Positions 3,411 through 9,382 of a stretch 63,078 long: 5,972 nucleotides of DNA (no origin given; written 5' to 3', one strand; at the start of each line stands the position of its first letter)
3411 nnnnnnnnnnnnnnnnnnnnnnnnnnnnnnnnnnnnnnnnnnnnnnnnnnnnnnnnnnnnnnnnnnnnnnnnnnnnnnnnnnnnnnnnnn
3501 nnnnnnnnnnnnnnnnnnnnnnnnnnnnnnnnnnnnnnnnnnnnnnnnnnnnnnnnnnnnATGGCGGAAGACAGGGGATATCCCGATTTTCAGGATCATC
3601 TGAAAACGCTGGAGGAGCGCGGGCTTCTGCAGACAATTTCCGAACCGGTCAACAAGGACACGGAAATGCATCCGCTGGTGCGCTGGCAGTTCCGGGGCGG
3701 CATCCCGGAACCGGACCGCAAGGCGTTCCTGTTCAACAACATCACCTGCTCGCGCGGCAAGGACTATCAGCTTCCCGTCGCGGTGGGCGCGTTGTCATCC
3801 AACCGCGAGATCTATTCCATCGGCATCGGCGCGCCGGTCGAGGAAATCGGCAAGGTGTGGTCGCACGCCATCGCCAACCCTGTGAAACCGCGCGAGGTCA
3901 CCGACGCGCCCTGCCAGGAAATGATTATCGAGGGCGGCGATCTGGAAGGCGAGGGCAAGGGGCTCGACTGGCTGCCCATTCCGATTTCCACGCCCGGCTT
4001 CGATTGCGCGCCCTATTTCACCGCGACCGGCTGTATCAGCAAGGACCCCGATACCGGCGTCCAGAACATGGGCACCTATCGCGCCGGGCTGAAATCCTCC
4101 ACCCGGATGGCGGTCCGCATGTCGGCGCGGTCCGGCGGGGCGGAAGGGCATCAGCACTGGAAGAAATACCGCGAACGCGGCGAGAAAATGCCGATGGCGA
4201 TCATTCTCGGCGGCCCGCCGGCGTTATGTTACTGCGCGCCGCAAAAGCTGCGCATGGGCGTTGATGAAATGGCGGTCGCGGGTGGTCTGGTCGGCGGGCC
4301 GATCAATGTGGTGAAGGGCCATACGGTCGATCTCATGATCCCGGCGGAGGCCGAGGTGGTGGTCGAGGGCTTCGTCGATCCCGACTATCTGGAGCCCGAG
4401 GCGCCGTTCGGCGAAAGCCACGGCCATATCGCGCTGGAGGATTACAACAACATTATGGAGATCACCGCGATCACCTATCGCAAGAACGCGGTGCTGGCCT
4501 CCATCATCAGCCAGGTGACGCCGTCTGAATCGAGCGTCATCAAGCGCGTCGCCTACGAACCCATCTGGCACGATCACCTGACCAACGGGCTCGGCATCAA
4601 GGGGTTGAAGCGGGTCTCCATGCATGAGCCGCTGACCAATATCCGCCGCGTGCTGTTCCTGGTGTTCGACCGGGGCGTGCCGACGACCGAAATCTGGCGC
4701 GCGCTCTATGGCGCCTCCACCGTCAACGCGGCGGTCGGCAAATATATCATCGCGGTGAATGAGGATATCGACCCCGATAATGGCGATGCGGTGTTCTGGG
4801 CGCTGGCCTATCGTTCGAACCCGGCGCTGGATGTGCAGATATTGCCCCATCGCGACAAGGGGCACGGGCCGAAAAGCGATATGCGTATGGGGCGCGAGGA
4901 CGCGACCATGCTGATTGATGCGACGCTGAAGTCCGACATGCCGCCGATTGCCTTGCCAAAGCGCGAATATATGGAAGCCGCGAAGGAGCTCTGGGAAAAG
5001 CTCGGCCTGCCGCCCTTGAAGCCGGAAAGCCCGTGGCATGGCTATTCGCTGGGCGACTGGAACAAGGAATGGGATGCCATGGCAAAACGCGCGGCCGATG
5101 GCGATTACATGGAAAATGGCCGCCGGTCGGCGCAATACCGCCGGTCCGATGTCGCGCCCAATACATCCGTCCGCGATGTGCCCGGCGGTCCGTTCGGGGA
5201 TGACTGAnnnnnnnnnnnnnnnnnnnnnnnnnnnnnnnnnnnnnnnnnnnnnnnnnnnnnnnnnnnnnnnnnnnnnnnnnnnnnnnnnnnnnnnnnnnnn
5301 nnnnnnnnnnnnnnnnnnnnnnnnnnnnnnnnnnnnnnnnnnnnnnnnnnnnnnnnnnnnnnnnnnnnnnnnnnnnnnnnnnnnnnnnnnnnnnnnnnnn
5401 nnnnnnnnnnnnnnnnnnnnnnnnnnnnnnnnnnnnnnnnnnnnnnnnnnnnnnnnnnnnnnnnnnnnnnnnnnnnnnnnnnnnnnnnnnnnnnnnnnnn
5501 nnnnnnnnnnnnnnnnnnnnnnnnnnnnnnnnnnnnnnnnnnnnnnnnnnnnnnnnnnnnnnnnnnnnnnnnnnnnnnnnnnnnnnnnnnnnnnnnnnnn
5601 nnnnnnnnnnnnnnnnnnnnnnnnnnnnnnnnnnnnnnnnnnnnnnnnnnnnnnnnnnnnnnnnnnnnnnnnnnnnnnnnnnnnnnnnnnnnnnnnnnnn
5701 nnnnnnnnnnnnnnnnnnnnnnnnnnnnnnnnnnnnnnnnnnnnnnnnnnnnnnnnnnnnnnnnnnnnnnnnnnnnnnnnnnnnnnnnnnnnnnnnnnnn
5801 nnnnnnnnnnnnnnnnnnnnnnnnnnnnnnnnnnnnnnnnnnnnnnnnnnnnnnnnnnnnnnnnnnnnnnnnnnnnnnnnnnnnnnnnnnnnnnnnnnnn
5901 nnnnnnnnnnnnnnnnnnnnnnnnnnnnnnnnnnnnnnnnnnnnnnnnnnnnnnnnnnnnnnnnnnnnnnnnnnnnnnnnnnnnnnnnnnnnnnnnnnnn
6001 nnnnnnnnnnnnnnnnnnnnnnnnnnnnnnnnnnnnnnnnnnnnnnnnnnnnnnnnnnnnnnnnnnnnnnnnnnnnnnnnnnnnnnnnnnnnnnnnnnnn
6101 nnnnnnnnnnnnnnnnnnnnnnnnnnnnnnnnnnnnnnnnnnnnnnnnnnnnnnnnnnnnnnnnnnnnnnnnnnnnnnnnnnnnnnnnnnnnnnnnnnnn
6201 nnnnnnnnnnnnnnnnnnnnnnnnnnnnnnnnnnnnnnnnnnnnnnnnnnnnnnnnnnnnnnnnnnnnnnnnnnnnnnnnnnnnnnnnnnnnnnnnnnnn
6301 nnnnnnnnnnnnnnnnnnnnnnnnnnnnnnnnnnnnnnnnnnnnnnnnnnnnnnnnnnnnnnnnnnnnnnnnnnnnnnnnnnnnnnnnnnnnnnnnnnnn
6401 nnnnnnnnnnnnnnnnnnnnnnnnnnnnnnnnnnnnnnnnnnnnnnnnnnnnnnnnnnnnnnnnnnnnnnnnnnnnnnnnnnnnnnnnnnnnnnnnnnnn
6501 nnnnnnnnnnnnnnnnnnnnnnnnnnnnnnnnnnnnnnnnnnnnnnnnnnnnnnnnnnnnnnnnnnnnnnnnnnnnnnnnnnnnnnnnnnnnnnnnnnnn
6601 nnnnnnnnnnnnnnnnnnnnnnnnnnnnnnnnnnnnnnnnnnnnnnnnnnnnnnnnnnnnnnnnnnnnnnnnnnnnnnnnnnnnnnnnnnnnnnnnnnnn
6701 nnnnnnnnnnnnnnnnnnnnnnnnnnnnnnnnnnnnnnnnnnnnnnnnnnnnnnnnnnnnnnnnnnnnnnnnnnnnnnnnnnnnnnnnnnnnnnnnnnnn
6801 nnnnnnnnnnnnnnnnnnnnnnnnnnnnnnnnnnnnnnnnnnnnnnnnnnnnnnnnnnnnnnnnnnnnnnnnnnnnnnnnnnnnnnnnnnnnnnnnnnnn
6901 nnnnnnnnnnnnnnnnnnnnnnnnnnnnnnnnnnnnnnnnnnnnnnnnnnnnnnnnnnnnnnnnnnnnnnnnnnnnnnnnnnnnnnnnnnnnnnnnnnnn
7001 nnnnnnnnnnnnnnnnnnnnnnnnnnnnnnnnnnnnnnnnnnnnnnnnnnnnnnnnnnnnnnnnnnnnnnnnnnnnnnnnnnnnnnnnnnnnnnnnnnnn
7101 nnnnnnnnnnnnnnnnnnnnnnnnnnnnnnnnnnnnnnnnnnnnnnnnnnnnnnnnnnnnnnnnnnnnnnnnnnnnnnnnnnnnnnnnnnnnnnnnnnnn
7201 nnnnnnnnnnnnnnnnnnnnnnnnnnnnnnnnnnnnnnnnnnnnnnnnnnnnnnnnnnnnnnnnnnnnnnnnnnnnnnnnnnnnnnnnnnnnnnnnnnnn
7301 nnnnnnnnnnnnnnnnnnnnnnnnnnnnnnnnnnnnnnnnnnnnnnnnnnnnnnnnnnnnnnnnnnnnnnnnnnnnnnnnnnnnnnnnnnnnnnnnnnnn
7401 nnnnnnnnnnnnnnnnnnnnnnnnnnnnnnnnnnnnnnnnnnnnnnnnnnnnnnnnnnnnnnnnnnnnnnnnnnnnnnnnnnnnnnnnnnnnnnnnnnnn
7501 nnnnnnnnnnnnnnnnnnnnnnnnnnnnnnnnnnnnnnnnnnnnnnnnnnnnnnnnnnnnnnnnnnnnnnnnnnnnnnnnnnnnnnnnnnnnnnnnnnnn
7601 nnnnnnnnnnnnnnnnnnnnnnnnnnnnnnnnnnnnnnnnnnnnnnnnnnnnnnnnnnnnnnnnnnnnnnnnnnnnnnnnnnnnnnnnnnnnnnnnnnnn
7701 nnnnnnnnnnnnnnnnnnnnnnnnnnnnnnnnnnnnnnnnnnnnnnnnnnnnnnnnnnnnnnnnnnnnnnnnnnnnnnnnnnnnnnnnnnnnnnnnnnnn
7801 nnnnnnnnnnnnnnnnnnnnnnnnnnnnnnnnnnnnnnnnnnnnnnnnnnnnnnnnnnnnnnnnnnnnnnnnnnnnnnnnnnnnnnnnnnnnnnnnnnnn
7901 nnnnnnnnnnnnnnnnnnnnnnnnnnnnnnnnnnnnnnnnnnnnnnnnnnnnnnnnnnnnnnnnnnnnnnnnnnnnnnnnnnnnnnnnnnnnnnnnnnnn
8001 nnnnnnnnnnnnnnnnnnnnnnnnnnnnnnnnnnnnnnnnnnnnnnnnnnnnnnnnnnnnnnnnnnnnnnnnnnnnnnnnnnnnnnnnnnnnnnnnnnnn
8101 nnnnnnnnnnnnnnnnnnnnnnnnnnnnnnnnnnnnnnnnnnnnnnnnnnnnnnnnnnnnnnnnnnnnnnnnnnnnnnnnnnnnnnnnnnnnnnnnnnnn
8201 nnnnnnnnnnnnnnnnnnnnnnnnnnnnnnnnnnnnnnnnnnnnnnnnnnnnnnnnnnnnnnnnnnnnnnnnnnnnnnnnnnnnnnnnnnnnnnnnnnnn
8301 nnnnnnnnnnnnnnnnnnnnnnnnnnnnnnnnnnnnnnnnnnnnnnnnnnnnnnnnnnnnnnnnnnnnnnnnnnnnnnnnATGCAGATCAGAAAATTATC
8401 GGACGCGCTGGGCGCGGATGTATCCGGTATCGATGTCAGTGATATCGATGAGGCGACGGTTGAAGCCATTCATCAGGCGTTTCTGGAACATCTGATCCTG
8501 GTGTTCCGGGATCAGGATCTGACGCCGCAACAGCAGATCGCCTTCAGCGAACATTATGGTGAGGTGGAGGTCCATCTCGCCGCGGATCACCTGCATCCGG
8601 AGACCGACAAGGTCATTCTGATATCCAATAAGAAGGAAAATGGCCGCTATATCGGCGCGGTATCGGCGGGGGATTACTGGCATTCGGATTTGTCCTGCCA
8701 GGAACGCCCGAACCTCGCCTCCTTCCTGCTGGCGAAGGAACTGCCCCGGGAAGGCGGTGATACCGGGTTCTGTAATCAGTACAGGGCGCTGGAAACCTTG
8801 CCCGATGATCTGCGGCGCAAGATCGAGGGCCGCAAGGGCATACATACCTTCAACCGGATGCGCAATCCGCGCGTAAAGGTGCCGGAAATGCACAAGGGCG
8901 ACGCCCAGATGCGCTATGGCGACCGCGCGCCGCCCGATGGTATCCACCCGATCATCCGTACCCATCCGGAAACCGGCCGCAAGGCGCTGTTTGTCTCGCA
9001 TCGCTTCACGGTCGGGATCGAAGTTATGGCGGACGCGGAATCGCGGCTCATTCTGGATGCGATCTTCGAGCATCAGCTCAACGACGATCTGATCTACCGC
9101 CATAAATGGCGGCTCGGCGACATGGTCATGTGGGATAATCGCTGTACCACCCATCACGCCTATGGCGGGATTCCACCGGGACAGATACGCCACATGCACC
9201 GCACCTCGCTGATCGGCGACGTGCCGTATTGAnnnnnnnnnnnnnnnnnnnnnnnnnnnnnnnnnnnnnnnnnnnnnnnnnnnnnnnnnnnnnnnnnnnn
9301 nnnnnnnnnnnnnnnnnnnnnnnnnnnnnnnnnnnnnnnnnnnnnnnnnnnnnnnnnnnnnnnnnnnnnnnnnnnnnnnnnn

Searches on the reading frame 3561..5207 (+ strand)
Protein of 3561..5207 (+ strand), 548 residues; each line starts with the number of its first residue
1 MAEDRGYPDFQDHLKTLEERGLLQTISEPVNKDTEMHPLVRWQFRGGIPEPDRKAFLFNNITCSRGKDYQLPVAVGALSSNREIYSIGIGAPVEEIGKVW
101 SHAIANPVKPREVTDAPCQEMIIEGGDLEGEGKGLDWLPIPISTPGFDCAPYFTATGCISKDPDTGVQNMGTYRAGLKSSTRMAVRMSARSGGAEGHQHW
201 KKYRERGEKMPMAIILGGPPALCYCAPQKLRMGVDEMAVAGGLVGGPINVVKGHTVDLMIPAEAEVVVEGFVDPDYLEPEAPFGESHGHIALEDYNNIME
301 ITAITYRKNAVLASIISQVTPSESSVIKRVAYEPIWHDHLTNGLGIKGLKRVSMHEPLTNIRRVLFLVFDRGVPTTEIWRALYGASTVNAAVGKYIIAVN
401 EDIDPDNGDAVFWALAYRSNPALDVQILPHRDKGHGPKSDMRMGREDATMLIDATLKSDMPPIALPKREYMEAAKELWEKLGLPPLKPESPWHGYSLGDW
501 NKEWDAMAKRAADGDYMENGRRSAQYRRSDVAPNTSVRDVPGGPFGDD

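Call 44: search_protein_families(library=ncbifam, max_evalue=1e-10, proteins=[window:3561-5207:+])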
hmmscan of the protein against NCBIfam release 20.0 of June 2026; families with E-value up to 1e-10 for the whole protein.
window:3561-5207:+ (548 aa): 7 families
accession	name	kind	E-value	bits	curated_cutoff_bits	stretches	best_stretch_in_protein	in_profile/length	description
TIGR00148.1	TIGR00148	subfamily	1.5e-58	198.5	244.85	1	10-430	1-412/438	UbiD family decarboxylase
TIGR03701.1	mena_SCO4490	equivalog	5.3e-49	167.1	495.9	1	105-428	104-414/433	menaquinone biosynthesis decarboxylase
NF041204.1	VdcC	exception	2.6e-42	144.8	650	1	7-457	1-438/467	non-oxidative hydroxyarylic acid decarboxylases subunit C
NF008175.0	PRK10922.1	equivalog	4.9e-36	124.3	788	1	111-427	123-429/497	4-hydroxy-3-polyprenylbenzoate decarboxylase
NF041219.1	BagN_FevL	exception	1e-28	100.1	1000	1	7-313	17-321/502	bagremycin/ferroverdin biosynthesis UbiD family decarboxylase BagN/FevL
TIGR02724.1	phenyl_P_beta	equivalog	1.1e-27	96.6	468.95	1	67-428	50-411/472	phenylphosphate carboxylase subunit beta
TIGR02723.1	phenyl_P_alpha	equivalog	2.8e-25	88.9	564.6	1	103-427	98-412/485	phenylphosphate carboxylase subunit alpha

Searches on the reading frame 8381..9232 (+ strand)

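Call 44: search_protein_families(library=ncbifam, max_evalue=1e-10, proteins=[window:8381-9232:+])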
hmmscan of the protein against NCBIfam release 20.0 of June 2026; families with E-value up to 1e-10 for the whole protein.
window:8381-9232:+ (283 aa): 3 families
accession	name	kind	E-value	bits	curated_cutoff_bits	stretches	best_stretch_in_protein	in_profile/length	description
NF007104.0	PRK09553.1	equivalog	2.7e-61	207.2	313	1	2-283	6-279/282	taurine dioxygenase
NF045815.1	Neo-PentlctneFsynPtlD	equivalog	4e-41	141.2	550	1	5-278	5-287/301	neopentalenolactone/pentalenolactone F synthase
NF049937.1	CMthFAOxDecarbScoE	equivalog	1.3e-36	126.2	400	1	1-269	1-276/295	(3R)-3-[(carboxymethyl)amino]fatty acid oxygenase/decarboxylase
